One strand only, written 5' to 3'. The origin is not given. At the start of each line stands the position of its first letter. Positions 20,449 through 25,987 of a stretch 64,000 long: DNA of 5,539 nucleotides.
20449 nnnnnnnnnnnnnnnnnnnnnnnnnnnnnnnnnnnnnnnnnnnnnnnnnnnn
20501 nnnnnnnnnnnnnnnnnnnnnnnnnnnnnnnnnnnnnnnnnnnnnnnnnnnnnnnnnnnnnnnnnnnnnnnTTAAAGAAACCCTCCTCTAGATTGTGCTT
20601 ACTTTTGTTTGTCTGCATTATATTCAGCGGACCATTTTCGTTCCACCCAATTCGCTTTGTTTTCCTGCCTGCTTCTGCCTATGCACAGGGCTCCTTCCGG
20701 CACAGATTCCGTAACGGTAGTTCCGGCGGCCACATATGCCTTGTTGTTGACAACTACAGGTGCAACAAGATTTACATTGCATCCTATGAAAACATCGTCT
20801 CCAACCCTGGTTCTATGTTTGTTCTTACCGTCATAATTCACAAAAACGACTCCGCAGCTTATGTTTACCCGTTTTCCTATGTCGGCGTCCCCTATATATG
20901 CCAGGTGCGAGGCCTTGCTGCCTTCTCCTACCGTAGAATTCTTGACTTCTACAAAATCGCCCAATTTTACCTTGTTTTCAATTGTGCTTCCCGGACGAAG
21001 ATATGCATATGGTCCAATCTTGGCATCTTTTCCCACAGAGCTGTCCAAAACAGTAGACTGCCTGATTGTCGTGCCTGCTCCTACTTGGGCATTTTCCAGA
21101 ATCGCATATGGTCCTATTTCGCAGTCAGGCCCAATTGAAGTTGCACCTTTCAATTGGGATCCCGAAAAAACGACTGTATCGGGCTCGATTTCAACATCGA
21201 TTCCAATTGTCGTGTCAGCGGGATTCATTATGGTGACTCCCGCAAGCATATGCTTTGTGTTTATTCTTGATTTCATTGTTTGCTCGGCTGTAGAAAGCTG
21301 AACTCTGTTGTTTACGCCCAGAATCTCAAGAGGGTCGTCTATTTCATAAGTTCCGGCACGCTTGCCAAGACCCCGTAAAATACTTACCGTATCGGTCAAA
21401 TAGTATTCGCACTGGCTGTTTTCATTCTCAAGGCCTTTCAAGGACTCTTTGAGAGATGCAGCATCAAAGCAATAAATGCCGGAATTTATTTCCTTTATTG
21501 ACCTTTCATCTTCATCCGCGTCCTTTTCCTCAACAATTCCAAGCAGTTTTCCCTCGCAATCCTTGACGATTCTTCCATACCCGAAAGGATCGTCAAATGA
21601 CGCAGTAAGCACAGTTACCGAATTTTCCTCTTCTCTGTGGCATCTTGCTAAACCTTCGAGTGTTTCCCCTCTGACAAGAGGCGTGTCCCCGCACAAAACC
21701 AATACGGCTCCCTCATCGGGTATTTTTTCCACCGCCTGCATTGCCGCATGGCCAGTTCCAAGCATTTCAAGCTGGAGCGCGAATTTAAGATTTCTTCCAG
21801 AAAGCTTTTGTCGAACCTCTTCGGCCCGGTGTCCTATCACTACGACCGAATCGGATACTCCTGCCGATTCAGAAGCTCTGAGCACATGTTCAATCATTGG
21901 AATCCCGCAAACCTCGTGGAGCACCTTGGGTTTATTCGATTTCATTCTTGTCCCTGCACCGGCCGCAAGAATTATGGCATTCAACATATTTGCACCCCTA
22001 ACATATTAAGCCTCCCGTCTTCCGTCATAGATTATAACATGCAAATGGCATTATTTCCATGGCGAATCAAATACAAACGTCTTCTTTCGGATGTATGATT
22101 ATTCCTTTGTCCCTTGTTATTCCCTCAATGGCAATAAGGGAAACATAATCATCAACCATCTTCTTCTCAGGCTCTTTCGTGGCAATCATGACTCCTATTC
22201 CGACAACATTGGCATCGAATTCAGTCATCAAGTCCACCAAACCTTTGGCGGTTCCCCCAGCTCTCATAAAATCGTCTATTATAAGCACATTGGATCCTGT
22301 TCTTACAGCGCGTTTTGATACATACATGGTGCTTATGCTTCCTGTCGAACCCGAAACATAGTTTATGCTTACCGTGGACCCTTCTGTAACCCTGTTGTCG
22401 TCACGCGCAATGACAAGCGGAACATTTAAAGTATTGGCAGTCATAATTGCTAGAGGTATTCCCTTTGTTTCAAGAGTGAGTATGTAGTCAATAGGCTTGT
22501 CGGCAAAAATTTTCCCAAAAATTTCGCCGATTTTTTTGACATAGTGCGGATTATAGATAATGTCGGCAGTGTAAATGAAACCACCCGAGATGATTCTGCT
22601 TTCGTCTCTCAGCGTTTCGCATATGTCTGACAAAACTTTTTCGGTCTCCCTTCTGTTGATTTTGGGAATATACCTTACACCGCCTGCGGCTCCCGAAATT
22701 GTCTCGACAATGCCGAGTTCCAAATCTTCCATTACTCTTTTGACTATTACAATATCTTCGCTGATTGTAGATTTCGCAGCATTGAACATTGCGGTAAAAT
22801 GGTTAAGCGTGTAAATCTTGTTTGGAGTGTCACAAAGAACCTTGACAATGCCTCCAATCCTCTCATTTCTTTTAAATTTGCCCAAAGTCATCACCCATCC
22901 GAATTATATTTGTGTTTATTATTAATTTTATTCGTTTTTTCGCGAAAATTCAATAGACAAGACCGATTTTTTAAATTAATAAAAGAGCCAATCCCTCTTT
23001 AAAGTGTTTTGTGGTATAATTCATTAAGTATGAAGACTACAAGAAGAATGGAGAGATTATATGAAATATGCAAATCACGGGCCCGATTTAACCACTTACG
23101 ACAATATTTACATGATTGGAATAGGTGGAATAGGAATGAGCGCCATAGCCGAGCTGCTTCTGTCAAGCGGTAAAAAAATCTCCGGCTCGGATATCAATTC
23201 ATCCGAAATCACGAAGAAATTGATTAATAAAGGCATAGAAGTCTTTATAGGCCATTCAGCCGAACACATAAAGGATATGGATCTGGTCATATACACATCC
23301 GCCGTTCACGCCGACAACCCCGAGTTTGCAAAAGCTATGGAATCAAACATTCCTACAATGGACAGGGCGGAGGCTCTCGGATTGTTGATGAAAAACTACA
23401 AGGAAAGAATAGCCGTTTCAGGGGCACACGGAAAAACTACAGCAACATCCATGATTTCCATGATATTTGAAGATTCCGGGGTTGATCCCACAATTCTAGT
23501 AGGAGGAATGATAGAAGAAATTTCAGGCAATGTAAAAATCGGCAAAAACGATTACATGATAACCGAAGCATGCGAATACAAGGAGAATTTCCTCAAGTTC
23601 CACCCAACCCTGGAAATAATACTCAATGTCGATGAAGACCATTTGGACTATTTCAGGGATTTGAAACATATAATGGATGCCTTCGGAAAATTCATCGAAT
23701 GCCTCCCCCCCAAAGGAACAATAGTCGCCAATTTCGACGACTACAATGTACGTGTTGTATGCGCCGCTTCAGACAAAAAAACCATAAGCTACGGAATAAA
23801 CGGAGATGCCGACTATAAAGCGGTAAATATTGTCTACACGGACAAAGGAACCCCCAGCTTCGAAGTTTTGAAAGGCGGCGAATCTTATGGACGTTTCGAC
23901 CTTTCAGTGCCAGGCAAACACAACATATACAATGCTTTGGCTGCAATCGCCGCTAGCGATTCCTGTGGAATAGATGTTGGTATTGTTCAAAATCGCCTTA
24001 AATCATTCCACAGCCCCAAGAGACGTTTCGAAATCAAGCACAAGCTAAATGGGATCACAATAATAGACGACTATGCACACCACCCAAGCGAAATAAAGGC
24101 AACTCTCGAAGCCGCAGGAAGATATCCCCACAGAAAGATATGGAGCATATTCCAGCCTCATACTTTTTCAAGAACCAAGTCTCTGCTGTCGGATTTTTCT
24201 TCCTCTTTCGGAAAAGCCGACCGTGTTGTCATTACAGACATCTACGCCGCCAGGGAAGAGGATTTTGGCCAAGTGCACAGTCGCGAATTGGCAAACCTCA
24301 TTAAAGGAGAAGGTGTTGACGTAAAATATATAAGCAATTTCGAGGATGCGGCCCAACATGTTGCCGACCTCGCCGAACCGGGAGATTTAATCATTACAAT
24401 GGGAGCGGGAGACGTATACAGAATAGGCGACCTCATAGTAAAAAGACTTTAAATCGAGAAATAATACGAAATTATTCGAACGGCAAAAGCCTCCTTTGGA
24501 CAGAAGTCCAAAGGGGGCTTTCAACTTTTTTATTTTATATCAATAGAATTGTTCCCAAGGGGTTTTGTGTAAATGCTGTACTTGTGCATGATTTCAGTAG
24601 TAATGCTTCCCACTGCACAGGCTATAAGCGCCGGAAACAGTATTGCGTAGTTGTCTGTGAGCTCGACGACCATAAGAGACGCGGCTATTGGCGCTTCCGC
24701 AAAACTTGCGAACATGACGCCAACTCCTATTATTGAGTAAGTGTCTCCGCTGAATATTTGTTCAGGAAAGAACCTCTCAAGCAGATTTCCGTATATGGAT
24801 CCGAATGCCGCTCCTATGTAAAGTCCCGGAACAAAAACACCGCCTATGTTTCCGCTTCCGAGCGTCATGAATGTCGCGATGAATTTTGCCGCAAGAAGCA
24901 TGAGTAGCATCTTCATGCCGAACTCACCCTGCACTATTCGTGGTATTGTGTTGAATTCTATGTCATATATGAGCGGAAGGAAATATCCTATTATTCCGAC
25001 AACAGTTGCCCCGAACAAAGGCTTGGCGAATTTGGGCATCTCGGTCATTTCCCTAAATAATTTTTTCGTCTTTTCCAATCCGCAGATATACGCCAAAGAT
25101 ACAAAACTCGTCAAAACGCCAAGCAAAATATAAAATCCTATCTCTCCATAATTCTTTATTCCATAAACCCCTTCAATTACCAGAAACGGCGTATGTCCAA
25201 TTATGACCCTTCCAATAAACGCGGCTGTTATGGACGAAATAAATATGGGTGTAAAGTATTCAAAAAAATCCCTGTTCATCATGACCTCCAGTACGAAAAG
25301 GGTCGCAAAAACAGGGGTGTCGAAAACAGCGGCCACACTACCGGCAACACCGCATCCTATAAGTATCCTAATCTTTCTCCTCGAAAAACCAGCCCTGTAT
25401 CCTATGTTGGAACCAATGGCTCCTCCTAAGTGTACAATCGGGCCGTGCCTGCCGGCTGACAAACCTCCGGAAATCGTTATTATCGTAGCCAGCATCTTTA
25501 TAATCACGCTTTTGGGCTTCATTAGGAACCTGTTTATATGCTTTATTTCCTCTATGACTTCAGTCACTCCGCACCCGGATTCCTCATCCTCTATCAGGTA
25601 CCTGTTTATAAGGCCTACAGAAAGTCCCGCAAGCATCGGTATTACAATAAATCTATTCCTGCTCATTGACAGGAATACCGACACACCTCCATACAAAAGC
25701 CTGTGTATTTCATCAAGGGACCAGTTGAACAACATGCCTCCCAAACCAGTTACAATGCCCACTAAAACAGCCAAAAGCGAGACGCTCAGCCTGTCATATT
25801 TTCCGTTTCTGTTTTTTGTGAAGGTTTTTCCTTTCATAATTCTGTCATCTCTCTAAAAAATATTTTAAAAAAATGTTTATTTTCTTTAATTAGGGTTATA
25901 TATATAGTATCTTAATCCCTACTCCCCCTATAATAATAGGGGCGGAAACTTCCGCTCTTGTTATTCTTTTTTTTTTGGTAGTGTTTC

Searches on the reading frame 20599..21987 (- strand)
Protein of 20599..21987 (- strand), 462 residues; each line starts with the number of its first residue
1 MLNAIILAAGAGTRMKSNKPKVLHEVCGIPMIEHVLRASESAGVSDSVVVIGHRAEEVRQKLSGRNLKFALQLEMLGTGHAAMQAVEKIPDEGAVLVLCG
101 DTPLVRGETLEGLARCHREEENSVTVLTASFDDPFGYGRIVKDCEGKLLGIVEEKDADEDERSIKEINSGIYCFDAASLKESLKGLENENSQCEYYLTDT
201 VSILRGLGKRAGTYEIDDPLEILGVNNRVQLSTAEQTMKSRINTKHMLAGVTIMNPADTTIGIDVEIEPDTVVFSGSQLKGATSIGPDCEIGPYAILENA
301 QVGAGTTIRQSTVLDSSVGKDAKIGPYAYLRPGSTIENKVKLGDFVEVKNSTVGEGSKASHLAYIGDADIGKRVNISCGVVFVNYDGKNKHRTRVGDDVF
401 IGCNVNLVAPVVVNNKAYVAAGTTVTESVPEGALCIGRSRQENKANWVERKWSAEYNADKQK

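Call 39: search_protein_families(library=ncbifam, max_evalue=1e-10, proteins=[window:20599-21987:-])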
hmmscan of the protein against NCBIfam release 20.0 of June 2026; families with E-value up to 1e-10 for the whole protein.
window:20599-21987:- (462 aa): 24 families
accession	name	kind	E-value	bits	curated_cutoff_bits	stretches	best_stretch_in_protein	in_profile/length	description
NF010934.1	PRK14354.1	equivalog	5e-193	641.7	450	1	3-449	1-447/447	bifunctional UDP-N-acetylglucosamine diphosphorylase/glucosamine-1-phosphate N-acetyltransferase GlmU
TIGR01173.1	glmU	equivalog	3.8e-173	576.5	366.85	1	3-452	2-451/452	bifunctional UDP-N-acetylglucosamine diphosphorylase/glucosamine-1-phosphate N-acetyltransferase GlmU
NF010932.0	PRK14352.1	equivalog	1.6e-169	564.7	611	1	4-455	9-464/488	bifunctional UDP-N-acetylglucosamine diphosphorylase/glucosamine-1-phosphate N-acetyltransferase GlmU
NF010935.0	PRK14355.1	equivalog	1.3e-167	558.1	718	1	2-451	4-456/459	bifunctional UDP-N-acetylglucosamine diphosphorylase/glucosamine-1-phosphate N-acetyltransferase GlmU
NF010940.0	PRK14360.1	equivalog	1.2e-147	492.1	602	1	1-451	1-449/452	bifunctional UDP-N-acetylglucosamine diphosphorylase/glucosamine-1-phosphate N-acetyltransferase GlmU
NF010937.0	PRK14357.1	equivalog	3e-145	484.5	658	1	3-454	2-445/448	bifunctional UDP-N-acetylglucosamine diphosphorylase/glucosamine-1-phosphate N-acetyltransferase GlmU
NF010933.0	PRK14353.1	equivalog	5.6e-135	450.5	505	1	3-459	7-446/453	bifunctional UDP-N-acetylglucosamine diphosphorylase/glucosamine-1-phosphate N-acetyltransferase GlmU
NF010938.0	PRK14358.1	equivalog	1.3e-131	439.5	500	1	2-457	8-464/481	bifunctional N-acetylglucosamine-1-phosphate uridyltransferase/glucosamine-1-phosphate acetyltransferase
NF006986.0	PRK09451.1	equivalog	1.7e-128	429.3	725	1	3-448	7-450/456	bifunctional UDP-N-acetylglucosamine diphosphorylase/glucosamine-1-phosphate N-acetyltransferase GlmU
NF010936.0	PRK14356.1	equivalog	5.8e-123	411.2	666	1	3-445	7-451/456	bifunctional UDP-N-acetylglucosamine diphosphorylase/glucosamine-1-phosphate N-acetyltransferase GlmU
NF010939.0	PRK14359.1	equivalog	1.2e-109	366.8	592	1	3-452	4-427/430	bifunctional UDP-N-acetylglucosamine diphosphorylase/glucosamine-1-phosphate N-acetyltransferase GlmU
TIGR03992.1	Arch_glmU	subfamily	8.8e-59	199.3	292.1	2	3-316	2-307/393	bifunctional sugar-1-phosphate nucleotidylyltransferase/acetyltransferase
NF041173.1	Sug_nt_acttase_Thmprot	equivalog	3.3e-40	138.3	600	2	3-316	2-307/405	bifunctional sugar-1-phosphate nucleotidylyltransferase/acetyltransferase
NF052502.1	man1P_GTase_Rv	exception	2.2e-25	89.3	440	1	3-180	2-180/352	mannose-1-phosphate guanylyltransferase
TIGR01208.1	rmlA_long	equivalog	5.6e-23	81.4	320.25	1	4-324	2-313/353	glucose-1-phosphate thymidylyltransferase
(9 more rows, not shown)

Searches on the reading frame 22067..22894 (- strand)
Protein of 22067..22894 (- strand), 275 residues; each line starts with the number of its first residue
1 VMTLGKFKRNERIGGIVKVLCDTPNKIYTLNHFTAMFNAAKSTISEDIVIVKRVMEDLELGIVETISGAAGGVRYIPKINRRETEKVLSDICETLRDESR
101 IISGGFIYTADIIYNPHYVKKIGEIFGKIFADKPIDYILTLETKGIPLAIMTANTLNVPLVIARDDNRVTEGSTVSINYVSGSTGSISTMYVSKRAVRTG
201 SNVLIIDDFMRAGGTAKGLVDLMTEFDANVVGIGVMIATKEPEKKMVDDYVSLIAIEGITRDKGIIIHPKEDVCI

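Call 39: search_protein_families(library=ncbifam, max_evalue=1e-10, proteins=[window:22067-22894:-])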
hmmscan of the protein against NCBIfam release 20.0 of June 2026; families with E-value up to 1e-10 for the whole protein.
window:22067-22894:- (275 aa): 12 families
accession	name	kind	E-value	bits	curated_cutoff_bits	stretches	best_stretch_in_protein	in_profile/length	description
TIGR01743.1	purR_Bsub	equivalog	5.4e-111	369.9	258.7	1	7-266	1-260/268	pur operon repressor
NF006328.0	PRK08558.1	equivalog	3.3e-28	98.9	184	1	91-247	68-223/238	adenine phosphoribosyltransferase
NF006671.0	PRK09219.1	equivalog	1.3e-26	93.3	177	1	115-238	31-155/192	xanthine phosphoribosyltransferase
TIGR01744.1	XPRTase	equivalog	1.2e-24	87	164.45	1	94-238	7-155/191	xanthine phosphoribosyltransferase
NF002636.0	PRK02304.1-5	equivalog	2.8e-14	53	125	1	112-241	32-158/176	adenine phosphoribosyltransferase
NF002635.0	PRK02304.1-4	subfamily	3.9e-14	52.6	146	1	115-252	35-170/188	adenine phosphoribosyltransferase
TIGR01090.1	apt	equivalog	6.4e-14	52.4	185.85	1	112-241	24-150/169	adenine phosphoribosyltransferase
NF040646.1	HPT_Archaea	equivalog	8.1e-14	51.6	200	1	115-249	35-163/184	hypoxanthine/guanine phosphoribosyltransferase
NF002634.0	PRK02304.1-3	equivalog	1.4e-12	47.7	170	1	111-238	32-156/182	adenine phosphoribosyltransferase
NF005592.0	PRK07322.1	subfamily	1.4e-12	47.3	143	1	120-241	39-161/180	adenine phosphoribosyltransferase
NF009211.0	PRK12560.1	equivalog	1e-11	44.9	188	1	114-241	32-155/187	adenine phosphoribosyltransferase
NF002633.0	PRK02304.1-2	equivalog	1.4e-11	44.4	224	1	122-250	37-162/172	adenine phosphoribosyltransferase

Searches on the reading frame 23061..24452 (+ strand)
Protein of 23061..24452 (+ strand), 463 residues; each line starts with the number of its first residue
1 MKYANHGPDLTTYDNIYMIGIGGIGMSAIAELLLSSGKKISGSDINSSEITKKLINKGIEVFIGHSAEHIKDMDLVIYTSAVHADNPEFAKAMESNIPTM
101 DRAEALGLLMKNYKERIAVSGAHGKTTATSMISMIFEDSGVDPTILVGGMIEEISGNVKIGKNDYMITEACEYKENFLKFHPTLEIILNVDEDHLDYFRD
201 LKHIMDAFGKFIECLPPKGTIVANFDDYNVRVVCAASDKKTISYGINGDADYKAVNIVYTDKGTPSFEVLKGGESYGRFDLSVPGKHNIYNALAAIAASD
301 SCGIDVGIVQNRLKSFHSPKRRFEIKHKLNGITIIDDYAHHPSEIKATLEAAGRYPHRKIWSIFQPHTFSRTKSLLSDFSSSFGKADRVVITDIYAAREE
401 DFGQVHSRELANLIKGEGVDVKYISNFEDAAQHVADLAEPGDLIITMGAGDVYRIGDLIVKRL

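Call 39: search_protein_families(library=ncbifam, max_evalue=1e-10, proteins=[window:23061-24452:+])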
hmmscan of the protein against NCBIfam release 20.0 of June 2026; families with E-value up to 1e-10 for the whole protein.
window:23061-24452:+ (463 aa): 20 families
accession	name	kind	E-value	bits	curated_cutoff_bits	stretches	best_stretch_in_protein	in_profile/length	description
TIGR01082.1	murC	equivalog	6e-149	496.9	335.1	1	15-457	1-446/449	UDP-N-acetylmuramate--L-alanine ligase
NF011171.0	PRK14573.1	equivalog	7.8e-89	298.6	1015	1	17-458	8-443/809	bifunctional UDP-N-acetylmuramate--L-alanine ligase/D-alanine--D-alanine ligase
TIGR01081.1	mpl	equivalog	7.5e-63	213.1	388.7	1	16-457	2-441/448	UDP-N-acetylmuramate:L-alanyl-gamma-D-glutamyl-meso-diaminopimelate ligase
NF001126.0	PRK00139.1-4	equivalog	9.6e-34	116.7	373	1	184-451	196-459/486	UDP-N-acetylmuramoyl-L-alanyl-D-glutamate--2,6-diaminopimelate ligase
NF053645.1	pMurC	equivalog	1.2e-33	116.6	560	2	18-249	3-248/492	pseudomurein biosynthesis peptide ligase pMurC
TIGR01087.1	murD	equivalog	3e-30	105.7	211.95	1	16-339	2-324/441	UDP-N-acetylmuramoyl-L-alanine--D-glutamate ligase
TIGR01143.1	murF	subfamily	6.4e-29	101.1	288.6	1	106-362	66-329/418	UDP-N-acetylmuramoyl-tripeptide--D-alanyl-D-alanine ligase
NF053648.1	pMurE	equivalog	4.8e-28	98.1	600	1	181-450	189-452/464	pseudomurein biosynthesis peptide ligase pMurE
NF001124.0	PRK00139.1-2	equivalog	3.6e-26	92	476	1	189-450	206-468/500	UDP-N-acetylmuramoyl-L-alanyl-D-glutamate--2,6-diaminopimelate ligase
TIGR01085.1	murE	subfamily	4.3e-25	88.6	257.3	1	184-451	180-448/472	UDP-N-acetylmuramyl-tripeptide synthetase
NF008896.0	PRK11929.1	equivalog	2e-23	82.2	1023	1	181-356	679-859/965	bifunctional UDP-N-acetylmuramoyl-L-alanyl-D-glutamate--2,6-diaminopimelate ligase MurE/UDP-N-acetylmuramoyl-tripeptide--D-alanyl-D-alanine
NF001123.0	PRK00139.1-1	equivalog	4.2e-21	75.2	586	1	184-450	199-465/493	UDP-N-acetylmuramoyl-L-alanyl-D-glutamate--2,6-diaminopimelate ligase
NF010628.0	PRK14022.1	equivalog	6.9e-20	71.2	536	1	185-454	204-461/483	UDP-N-acetylmuramoyl-L-alanyl-D-glutamate--L-lysine ligase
NF053646.1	pMurD1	equivalog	1e-18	67.3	610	1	34-452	28-444/465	pseudomurein biosynthesis peptide ligase pMurD1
TIGR02068.2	cya_phycin_syn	equivalog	2.2e-17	62.4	850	1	185-447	568-847/862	cyanophycin synthetase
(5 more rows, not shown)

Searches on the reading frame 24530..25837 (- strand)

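Call 39: search_protein_families(library=ncbifam, max_evalue=1e-10, proteins=[window:24530-25837:-])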
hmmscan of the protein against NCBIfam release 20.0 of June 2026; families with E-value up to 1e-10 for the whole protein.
window:24530-25837:- (435 aa): 3 families
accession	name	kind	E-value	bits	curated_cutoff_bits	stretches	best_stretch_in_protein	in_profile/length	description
NF002505.0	PRK01862.1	equivalog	1.5e-61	208.8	482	1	19-425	24-430/577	ClcB-like voltage-gated chloride channel protein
NF003640.0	PRK05277.1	equivalog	1.4e-60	205.3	350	1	13-425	27-445/471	H(+)/Cl(-) exchange transporter ClcA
NF002437.0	PRK01610.1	equivalog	2.6e-40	138.8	425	1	20-425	16-423/429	voltage-gated ClC-type chloride channel ClcB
